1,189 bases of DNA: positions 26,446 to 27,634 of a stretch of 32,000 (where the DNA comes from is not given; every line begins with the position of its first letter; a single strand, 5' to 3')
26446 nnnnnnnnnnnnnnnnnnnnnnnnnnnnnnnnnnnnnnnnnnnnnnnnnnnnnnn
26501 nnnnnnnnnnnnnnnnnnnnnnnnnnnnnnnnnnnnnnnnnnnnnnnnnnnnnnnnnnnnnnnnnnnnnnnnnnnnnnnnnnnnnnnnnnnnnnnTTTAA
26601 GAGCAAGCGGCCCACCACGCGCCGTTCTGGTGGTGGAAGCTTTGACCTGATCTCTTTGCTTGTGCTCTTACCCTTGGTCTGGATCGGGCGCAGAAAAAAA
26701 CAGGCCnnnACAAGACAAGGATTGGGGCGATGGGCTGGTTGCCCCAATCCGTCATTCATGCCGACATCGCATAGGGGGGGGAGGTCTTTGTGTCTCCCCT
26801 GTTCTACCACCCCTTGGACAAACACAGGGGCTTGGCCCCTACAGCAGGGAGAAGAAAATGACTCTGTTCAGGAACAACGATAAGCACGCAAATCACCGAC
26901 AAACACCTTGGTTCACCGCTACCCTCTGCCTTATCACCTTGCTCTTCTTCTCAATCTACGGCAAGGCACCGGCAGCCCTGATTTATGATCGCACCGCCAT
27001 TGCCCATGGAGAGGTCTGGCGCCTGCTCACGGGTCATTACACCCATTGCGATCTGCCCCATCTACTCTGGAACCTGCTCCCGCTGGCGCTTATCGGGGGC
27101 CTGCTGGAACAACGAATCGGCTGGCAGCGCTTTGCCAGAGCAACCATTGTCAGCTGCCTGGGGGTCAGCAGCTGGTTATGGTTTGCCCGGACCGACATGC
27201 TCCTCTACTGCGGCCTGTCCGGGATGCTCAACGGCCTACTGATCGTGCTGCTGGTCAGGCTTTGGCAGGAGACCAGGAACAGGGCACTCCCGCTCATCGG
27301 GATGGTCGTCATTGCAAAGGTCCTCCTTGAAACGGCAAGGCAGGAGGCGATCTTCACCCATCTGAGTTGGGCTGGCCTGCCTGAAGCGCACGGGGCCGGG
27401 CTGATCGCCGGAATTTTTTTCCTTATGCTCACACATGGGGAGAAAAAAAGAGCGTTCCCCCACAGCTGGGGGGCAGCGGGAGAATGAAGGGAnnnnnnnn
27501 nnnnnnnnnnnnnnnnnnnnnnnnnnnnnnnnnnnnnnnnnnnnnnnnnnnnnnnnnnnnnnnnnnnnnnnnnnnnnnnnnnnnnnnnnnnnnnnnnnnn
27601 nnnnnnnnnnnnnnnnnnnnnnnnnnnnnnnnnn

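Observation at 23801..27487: Self-contained cassette: TetR regulator, triple operator, VIT-vWA protein with GlyGly-CTERM tail, and its own rhombosortase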

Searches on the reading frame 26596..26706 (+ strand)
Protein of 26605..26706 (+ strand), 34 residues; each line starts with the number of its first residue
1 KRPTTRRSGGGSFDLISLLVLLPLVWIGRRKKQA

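Call 7: search_protein_families(library=ncbifam, max_evalue=1, proteins=[window:26605-26706:+])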
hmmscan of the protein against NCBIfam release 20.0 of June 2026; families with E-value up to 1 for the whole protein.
seq(34 aa): 4 families
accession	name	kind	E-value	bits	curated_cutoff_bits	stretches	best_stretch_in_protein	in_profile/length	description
TIGR03501.1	GlyGly_CTERM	domain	0.00097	19.7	15.5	1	9-31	1-22/22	GlyGly-CTERM sorting domain-containing protein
NF038115.1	SVAGG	subfamily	0.011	14.7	150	1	4-31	380-407/407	SVAGG family GlyGly-CTERM protein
TIGR04564.1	Synergist_CTERM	domain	0.021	14.9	22.5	1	18-32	14-27/27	Synerg-CTERM sorting domain-containing protein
NF038111.1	rhom_dep_M36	equivalog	0.2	9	1700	1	4-31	1289-1315/1315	rhombosortase-dependent M36 family metallopeptidase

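Call 59: search_protein_families(library=ncbifam, alignment_id=A2, max_evalue=0.01)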
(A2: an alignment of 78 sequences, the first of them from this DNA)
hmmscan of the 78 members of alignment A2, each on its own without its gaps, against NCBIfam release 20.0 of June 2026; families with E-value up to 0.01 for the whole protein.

A. member 1, seq(37 aa): 1 family
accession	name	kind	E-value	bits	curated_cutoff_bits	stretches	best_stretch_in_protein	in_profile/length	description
TIGR03501.1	GlyGly_CTERM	domain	0.0013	19.4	15.5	1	12-34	1-22/22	GlyGly-CTERM sorting domain-containing protein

B. families by the number of members that match (of 78 scanned): 6 families
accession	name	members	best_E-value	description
TIGR03501.1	GlyGly_CTERM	16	0.00042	GlyGly-CTERM sorting domain-containing protein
TIGR03901.2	MYXO-CTERM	5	0.00068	MYXO-CTERM sorting domain-containing protein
TIGR04564.1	Synergist_CTERM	4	0.00013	Synerg-CTERM sorting domain-containing protein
NF038115.1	SVAGG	4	0.00082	SVAGG family GlyGly-CTERM protein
TIGR04179.1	rhombo_lipo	2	0.0028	rhombotarget lipoprotein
TIGR03867.1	MprA_tail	1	0.00041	MprA protease, GlyGly-CTERM protein-sorting domain-containing form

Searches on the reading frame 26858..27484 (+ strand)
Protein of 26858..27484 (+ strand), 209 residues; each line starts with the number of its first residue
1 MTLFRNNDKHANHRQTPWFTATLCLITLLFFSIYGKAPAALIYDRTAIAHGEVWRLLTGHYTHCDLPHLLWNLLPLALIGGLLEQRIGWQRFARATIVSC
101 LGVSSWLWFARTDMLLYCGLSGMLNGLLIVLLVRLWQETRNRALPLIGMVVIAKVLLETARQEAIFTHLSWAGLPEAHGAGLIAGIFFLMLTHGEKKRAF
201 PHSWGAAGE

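Call 7: search_protein_families(library=ncbifam, max_evalue=1, proteins=[window:26858-27484:+])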
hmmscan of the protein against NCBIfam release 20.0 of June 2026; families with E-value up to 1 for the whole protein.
seq(209 aa): 3 families
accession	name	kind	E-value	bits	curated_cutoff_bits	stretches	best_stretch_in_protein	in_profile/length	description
TIGR03902.1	rhom_GG_sort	equivalog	1.6e-33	115.9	84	1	40-189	3-153/154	rhombosortase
NF008155.0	PRK10907.1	equivalog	1.1e-09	38.1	335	1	18-190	98-266/276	rhomboid family intramembrane serine protease GlpG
TIGR04239.1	rhombo_GlpG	equivalog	6.2e-07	29.4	250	1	23-188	103-264/271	rhomboid family intramembrane serine protease GlpG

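Call 8: search_protein_families(library=pfam, max_evalue=1, proteins=[window:26858-27484:+])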
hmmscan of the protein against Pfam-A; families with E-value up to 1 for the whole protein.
seq(209 aa): 3 families
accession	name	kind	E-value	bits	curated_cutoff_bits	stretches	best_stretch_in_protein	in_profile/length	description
PF01694.28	Rhomboid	-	5.7e-16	59.5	22.6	1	51-192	2-140/143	Rhomboid domain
PF13886.12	TM7S3_TM198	-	0.52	10.4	29.2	1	92-172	55-139/199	TM7S3/TM198-like domain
PF15940.10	YjcB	-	0.89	10.2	27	0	92-112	37-57/90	Family of unknown function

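Call 31: search_solved_structures(query=window:26858-27484:+, max_evalue=0.01, show_alignments=1)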
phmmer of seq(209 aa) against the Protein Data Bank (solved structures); distinct sequences matched with E-value up to 0.01: 14.
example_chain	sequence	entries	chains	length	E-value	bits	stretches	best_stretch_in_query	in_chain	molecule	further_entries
4qnz_A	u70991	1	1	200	0.00057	23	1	17-189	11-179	Rhomboid protease GlpG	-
4qo0_A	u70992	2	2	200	0.00072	22.7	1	17-189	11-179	Rhomboid protease GlpG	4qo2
5mtf_A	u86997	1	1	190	0.0012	22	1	17-187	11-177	Rhomboid protease GlpG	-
6vj8_A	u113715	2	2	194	0.0015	21.7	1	17-187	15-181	Rhomboid family intramembrane serine protease GlpG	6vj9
4njn_A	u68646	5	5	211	0.0018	21.4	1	17-187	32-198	Rhomboid protease GlpG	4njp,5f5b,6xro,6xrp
5f5d_A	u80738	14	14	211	0.0023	21.1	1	17-187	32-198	Rhomboid protease GlpG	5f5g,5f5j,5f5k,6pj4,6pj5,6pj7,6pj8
2ic8_A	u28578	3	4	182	0.0037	20.4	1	17-186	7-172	Protein glpG | Rhomboid protease glpG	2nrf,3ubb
2xov_A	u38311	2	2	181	0.004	20.3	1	17-186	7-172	RHOMBOID PROTEASE GLPG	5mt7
3b45_A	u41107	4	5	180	0.0041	20.3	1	17-186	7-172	glpG | RHOMBOID PROTEASE GLPG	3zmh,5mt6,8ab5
2irv_A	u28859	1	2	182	0.0045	20.1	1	17-186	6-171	Protein glpG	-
2o7l_A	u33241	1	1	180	0.0049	20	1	17-186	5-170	Protein glpG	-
3zot_A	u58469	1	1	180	0.005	20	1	17-186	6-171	RHOMBOID PROTEASE GLPG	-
2xow_A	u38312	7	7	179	0.005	20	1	17-186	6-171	RHOMBOID PROTEASE GLPG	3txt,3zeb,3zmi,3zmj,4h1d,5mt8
2xtu_A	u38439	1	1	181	0.0099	19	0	17-186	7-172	RHOMBOID PROTEASE GLPG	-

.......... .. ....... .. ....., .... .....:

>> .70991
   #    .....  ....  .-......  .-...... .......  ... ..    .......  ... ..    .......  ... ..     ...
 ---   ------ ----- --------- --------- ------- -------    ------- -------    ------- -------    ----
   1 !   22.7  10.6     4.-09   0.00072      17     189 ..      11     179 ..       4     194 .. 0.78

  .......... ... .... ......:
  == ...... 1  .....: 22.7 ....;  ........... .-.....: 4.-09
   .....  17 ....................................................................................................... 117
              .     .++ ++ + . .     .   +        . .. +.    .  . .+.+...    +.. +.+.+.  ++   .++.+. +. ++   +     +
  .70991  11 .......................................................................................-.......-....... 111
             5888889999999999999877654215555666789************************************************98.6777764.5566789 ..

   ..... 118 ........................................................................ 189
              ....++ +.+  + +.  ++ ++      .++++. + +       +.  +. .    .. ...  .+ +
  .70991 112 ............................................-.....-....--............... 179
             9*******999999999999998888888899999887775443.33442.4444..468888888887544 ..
